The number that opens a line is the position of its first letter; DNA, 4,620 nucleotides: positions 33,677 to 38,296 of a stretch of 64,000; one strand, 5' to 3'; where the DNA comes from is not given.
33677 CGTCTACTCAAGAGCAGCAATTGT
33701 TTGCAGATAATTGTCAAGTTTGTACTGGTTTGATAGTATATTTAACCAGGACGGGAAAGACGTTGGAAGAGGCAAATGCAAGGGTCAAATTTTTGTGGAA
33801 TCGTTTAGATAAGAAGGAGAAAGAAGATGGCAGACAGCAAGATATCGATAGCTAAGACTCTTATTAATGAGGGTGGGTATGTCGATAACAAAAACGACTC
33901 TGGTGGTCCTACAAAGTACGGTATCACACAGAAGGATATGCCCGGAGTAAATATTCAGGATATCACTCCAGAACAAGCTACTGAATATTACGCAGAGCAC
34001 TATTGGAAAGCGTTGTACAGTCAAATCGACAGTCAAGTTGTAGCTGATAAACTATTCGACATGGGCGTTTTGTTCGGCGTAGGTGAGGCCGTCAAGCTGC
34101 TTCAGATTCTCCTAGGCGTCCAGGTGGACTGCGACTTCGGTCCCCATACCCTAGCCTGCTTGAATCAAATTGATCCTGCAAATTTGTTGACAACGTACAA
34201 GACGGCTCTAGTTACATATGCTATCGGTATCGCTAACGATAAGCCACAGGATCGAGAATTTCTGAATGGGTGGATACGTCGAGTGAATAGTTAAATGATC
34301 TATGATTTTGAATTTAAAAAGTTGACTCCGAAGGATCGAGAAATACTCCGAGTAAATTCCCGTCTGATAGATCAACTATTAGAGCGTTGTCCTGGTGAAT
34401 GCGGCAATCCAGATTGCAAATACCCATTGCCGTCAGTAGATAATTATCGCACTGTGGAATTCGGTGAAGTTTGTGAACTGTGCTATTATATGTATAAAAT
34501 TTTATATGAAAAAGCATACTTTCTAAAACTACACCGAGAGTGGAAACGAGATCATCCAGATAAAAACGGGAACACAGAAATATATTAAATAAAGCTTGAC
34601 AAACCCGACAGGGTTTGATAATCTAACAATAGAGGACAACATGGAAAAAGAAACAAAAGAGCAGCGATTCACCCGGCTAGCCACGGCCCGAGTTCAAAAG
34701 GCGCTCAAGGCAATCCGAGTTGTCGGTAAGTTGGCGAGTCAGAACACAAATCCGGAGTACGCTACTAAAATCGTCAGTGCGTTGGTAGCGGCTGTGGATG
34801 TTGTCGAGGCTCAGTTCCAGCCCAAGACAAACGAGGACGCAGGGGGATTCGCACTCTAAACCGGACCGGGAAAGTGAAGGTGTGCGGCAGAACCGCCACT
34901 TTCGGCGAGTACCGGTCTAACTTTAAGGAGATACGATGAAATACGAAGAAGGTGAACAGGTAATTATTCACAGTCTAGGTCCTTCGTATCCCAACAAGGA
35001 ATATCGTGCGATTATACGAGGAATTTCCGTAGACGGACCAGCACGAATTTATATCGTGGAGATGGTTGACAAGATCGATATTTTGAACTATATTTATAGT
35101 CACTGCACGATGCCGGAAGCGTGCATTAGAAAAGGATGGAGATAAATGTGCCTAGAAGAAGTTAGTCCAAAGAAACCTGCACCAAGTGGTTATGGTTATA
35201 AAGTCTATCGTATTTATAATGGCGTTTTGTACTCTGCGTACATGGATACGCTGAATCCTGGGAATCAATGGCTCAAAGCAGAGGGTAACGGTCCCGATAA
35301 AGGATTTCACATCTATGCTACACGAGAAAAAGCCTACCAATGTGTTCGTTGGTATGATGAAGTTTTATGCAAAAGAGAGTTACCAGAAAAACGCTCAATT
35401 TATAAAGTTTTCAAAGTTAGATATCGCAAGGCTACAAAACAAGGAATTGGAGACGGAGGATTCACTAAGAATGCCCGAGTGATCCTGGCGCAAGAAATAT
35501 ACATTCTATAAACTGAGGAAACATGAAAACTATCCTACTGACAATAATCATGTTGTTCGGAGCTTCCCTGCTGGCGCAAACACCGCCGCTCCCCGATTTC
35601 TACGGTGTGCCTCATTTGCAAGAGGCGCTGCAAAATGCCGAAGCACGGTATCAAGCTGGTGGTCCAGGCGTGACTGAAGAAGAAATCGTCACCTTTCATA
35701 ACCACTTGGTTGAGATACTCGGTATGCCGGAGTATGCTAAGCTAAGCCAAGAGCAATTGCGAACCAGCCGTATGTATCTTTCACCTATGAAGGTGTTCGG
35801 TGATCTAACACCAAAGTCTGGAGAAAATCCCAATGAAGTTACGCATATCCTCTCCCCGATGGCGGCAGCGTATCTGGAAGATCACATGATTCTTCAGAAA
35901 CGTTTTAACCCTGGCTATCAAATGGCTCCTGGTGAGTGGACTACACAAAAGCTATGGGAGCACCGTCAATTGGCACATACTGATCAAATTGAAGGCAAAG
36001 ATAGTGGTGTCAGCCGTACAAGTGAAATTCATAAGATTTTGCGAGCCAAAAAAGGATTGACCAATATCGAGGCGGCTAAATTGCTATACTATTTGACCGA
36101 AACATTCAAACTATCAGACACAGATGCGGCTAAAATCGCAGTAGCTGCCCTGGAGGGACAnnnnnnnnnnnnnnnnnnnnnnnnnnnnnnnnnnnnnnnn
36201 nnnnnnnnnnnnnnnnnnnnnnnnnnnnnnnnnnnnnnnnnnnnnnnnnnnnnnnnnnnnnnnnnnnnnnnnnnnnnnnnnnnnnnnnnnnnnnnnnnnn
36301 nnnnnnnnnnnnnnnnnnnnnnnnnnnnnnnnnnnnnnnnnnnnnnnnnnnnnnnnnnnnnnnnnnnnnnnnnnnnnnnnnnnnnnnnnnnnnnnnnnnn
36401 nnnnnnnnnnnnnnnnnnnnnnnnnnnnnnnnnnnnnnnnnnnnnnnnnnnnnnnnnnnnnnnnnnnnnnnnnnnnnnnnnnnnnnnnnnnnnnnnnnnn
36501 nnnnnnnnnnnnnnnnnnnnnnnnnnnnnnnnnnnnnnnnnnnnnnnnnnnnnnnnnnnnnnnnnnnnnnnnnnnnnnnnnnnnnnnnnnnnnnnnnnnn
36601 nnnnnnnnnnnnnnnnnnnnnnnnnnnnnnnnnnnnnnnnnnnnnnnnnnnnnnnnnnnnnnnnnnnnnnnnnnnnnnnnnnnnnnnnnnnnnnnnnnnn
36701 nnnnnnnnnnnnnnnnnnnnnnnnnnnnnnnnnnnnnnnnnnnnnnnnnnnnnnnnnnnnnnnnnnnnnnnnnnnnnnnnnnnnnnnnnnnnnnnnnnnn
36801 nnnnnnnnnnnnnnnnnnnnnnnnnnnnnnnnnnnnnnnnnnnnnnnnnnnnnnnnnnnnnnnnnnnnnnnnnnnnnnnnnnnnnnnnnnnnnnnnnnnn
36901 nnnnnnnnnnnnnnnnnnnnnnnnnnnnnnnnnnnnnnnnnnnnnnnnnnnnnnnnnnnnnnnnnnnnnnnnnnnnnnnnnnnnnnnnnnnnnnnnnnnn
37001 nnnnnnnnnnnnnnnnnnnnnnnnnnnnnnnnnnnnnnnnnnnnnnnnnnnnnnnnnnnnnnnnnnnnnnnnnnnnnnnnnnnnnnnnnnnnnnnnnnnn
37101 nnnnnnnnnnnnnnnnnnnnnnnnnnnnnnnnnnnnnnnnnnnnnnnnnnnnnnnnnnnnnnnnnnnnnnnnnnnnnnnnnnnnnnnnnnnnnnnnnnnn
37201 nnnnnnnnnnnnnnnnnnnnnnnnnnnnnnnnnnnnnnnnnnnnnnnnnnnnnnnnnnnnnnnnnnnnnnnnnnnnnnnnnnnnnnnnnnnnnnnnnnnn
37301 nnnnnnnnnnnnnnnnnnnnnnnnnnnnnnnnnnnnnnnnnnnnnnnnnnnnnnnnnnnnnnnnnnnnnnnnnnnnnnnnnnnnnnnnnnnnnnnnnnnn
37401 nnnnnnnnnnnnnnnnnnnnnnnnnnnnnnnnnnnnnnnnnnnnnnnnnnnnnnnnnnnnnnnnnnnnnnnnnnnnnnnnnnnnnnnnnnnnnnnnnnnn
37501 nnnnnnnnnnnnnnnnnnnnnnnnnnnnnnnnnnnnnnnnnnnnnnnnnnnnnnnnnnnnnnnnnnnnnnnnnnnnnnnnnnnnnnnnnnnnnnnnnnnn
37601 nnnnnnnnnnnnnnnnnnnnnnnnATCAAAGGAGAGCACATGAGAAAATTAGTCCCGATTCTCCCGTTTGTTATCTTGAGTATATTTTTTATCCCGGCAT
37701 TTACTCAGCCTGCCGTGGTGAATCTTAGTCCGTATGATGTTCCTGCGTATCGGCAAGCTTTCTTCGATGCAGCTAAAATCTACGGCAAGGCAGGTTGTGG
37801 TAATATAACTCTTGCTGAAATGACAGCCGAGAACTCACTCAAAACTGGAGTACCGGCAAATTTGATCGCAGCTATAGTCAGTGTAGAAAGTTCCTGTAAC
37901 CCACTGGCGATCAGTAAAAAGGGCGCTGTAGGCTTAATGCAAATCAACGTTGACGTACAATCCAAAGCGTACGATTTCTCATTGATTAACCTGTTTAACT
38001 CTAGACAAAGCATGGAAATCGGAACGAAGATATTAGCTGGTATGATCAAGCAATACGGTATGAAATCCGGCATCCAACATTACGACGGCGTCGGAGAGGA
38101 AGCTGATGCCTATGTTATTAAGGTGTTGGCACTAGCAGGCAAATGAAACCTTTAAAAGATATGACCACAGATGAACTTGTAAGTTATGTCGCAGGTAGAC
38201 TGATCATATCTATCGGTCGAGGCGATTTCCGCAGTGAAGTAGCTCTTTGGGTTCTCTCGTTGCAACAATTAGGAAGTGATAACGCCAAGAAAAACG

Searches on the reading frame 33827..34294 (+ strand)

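Call 52: search_protein_families(library=pfam, proteins=[window:33827-34294:+], max_evalue=0.01)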
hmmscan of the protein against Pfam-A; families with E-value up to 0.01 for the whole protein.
window:33827-34294:+ (155 aa): 2 families
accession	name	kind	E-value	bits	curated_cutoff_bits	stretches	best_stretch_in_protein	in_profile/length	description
PF05838.17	Glyco_hydro_108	-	1.9e-18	67.2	21.2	1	9-84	2-85/85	Glycosyl hydrolase 108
PF09374.15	PG_binding_3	-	9.3e-11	42.2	24.6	1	88-153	2-75/76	Predicted Peptidoglycan domain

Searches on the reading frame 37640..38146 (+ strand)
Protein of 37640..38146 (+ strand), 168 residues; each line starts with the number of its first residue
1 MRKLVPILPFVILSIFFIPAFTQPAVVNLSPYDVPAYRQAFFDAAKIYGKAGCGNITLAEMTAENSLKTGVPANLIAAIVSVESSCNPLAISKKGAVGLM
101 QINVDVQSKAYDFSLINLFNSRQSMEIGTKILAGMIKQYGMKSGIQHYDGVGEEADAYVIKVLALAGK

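Call 53: search_protein_families(library=pfam, proteins=[window:37640-38146:+], max_evalue=0.01)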
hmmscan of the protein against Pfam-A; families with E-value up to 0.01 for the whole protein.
window:37640-38146:+ (168 aa): 1 family
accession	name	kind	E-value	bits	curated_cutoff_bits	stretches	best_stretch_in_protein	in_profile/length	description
PF01464.25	SLT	-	5.1e-16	58.7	21.3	1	62-140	3-84/117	Transglycosylase SLT domain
